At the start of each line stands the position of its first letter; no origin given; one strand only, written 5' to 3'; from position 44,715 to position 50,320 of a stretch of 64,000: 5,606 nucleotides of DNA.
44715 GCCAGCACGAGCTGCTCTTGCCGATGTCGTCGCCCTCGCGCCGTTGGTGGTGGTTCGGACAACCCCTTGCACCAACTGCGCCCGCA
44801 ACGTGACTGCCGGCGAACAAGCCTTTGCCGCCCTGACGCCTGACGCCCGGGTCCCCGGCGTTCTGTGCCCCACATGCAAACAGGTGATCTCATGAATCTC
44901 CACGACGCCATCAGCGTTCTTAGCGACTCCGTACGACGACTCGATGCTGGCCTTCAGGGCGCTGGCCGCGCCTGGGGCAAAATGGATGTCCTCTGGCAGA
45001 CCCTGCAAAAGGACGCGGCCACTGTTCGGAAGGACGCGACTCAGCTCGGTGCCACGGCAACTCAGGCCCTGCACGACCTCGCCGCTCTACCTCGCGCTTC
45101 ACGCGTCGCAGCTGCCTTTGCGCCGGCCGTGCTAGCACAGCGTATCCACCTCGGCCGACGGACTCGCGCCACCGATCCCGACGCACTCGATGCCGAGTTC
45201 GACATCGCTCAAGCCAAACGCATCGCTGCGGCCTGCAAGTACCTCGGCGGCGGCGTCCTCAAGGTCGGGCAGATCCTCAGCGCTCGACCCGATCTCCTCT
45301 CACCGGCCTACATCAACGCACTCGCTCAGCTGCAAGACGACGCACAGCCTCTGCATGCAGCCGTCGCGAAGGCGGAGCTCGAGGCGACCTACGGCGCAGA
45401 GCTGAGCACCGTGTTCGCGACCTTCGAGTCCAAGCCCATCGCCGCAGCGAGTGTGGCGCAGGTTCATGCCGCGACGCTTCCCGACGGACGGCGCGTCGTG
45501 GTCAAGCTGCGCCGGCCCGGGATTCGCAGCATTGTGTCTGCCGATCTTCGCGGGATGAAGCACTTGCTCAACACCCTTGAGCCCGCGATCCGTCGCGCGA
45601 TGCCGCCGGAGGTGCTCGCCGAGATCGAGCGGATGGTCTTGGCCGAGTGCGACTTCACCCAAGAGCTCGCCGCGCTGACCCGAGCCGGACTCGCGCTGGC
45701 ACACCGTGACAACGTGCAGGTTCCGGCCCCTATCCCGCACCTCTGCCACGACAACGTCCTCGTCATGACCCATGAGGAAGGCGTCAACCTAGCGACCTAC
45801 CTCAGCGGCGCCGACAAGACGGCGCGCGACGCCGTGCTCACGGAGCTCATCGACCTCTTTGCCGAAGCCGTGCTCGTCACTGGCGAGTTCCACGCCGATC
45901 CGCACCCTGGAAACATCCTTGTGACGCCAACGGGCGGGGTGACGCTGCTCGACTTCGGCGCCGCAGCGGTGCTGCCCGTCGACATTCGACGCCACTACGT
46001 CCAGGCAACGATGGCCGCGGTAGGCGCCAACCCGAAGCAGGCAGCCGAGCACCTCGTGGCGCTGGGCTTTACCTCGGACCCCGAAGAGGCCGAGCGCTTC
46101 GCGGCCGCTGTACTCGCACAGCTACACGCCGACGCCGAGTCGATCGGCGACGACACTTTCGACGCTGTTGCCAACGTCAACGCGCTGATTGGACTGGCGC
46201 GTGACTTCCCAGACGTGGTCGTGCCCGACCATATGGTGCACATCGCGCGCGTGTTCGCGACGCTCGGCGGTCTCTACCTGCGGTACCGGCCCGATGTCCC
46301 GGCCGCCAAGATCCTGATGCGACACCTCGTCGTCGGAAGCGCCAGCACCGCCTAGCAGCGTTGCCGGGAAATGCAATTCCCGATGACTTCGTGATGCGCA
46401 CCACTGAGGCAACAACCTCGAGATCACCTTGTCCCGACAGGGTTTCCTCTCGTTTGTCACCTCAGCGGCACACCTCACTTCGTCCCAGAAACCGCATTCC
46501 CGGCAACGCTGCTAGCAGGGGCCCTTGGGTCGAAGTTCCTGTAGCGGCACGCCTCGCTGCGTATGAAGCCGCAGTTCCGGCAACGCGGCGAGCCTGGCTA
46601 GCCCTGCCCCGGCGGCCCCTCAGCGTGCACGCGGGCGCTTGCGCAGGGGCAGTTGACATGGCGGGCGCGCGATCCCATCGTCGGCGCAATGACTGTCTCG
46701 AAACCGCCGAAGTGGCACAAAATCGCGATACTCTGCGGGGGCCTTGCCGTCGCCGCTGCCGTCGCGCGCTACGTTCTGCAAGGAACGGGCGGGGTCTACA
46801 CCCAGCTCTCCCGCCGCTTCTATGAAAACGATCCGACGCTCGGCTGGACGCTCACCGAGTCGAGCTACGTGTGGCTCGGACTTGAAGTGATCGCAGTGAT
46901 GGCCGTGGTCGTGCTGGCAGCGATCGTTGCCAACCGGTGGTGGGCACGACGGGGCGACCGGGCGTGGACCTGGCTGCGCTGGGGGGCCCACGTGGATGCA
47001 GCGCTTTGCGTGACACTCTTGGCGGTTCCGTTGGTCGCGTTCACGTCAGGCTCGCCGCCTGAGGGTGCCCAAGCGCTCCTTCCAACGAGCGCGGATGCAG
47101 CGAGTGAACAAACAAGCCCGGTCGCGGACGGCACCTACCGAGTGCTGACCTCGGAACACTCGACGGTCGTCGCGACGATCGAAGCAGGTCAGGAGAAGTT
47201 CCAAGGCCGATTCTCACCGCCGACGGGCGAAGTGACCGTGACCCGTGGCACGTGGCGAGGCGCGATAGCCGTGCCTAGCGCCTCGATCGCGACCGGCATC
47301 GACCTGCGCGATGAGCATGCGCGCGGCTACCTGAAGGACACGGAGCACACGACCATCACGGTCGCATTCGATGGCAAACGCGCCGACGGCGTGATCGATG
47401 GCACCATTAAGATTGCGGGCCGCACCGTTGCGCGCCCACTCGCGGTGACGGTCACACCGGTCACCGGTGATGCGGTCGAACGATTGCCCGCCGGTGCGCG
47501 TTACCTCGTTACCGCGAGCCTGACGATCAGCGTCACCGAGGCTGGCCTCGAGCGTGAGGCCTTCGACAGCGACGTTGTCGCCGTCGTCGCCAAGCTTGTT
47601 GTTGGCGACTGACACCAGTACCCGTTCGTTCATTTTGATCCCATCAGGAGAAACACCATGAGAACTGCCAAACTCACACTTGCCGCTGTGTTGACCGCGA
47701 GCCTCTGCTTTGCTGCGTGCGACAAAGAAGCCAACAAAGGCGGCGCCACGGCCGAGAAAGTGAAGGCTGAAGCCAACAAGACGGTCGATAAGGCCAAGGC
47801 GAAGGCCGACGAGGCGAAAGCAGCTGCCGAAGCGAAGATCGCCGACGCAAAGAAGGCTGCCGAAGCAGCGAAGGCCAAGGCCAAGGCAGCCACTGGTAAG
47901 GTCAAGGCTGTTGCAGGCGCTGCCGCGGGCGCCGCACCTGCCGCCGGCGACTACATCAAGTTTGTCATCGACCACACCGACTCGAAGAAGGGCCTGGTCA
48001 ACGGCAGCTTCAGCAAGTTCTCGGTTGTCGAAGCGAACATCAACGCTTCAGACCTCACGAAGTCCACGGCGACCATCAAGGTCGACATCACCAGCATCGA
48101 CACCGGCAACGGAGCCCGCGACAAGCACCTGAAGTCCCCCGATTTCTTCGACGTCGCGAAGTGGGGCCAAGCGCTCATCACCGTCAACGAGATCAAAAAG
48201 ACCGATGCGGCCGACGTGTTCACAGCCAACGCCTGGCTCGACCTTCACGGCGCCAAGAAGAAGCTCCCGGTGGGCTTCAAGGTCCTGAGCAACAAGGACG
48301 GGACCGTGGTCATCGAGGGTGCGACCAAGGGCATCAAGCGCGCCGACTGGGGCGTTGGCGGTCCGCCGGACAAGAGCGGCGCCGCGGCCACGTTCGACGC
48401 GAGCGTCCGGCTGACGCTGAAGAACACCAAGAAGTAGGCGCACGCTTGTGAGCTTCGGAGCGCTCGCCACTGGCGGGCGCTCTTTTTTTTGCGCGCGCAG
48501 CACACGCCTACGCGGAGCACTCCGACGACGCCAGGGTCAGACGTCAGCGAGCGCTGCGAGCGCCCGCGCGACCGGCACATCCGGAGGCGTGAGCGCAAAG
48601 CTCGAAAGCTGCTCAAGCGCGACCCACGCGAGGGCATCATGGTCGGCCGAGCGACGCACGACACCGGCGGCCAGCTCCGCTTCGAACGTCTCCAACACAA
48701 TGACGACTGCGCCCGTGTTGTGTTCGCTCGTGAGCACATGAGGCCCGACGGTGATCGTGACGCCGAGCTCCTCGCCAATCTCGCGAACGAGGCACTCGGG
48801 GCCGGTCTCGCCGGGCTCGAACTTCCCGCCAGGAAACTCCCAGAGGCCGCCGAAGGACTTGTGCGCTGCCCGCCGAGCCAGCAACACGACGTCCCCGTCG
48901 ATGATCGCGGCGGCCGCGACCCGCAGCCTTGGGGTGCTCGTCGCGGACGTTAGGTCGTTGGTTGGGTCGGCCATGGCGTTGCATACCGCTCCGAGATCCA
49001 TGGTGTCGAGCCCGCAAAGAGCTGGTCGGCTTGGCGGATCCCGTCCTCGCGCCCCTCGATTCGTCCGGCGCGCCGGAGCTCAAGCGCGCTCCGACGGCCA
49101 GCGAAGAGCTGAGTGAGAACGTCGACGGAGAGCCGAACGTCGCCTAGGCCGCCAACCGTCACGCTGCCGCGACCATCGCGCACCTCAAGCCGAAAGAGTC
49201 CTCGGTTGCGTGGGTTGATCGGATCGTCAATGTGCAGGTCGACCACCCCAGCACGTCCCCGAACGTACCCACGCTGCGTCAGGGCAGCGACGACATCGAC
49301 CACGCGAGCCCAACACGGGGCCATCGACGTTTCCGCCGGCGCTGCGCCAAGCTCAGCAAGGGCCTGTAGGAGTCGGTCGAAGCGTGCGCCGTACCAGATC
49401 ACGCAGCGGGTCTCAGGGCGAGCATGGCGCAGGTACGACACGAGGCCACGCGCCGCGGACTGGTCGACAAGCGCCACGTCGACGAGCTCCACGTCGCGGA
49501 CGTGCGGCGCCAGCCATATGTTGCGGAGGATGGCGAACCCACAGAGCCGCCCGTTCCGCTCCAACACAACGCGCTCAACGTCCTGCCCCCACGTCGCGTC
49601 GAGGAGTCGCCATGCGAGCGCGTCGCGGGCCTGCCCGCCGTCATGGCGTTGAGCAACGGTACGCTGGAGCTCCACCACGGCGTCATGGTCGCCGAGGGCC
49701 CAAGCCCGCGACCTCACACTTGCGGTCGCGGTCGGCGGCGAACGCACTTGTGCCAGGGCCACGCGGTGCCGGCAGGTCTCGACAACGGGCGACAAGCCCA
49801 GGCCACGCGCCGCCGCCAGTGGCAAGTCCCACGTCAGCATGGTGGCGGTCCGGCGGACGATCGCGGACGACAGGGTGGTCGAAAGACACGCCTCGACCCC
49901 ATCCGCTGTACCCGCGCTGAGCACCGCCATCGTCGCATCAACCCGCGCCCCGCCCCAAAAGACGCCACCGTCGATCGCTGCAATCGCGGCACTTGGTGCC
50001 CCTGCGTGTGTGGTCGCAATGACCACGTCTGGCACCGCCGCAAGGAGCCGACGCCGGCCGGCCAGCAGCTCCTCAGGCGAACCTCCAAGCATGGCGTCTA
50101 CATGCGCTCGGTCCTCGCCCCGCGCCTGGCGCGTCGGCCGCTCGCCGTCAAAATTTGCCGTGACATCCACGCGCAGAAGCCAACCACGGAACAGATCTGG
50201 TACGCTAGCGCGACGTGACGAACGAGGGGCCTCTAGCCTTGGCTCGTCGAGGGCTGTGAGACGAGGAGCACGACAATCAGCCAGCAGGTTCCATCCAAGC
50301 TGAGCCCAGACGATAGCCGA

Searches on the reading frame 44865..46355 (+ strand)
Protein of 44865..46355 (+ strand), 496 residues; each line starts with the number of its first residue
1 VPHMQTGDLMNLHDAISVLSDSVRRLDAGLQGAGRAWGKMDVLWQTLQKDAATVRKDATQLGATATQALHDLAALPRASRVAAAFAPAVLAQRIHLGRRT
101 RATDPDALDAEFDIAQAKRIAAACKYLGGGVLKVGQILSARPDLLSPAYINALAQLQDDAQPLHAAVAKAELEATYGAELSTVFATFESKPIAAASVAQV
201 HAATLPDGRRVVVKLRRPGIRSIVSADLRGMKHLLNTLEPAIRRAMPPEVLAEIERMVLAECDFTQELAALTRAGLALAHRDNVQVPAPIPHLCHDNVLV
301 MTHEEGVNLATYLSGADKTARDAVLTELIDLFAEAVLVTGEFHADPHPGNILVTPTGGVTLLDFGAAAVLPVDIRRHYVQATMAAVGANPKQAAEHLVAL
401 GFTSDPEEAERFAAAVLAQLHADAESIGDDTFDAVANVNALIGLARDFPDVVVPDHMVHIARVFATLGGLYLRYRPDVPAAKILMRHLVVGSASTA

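Call 78: search_protein_families(library=pfam, proteins=[window:44865-46355:+], max_evalue=0.00001)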
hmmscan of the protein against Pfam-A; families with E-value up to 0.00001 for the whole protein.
window:44865-46355:+ (496 aa): 1 family
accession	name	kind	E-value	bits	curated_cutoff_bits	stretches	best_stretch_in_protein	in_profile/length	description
PF03109.22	ABC1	-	3.9e-57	193.6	22.9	1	155-396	1-243/244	ABC1 atypical kinase-like domain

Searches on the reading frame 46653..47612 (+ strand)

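Call 78: search_protein_families(library=pfam, proteins=[window:46653-47612:+], max_evalue=0.00001)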
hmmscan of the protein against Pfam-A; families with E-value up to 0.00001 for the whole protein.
window:46653-47612:+ (319 aa): 1 family
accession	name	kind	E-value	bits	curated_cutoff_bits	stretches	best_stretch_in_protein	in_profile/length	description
PF04264.18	YceI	-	5e-11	43.6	23.7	1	165-310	3-143/150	YceI-like domain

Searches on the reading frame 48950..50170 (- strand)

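Call 78: search_protein_families(library=pfam, proteins=[window:48950-50170:-], max_evalue=0.00001)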
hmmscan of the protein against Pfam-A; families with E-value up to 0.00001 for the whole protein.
window:48950-50170:- (406 aa): 1 family
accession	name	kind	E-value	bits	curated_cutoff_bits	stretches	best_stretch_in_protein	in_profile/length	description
PF13530.11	SCP2_2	-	7.1e-22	78.4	23.2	1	293-393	1-105/105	Sterol carrier protein domain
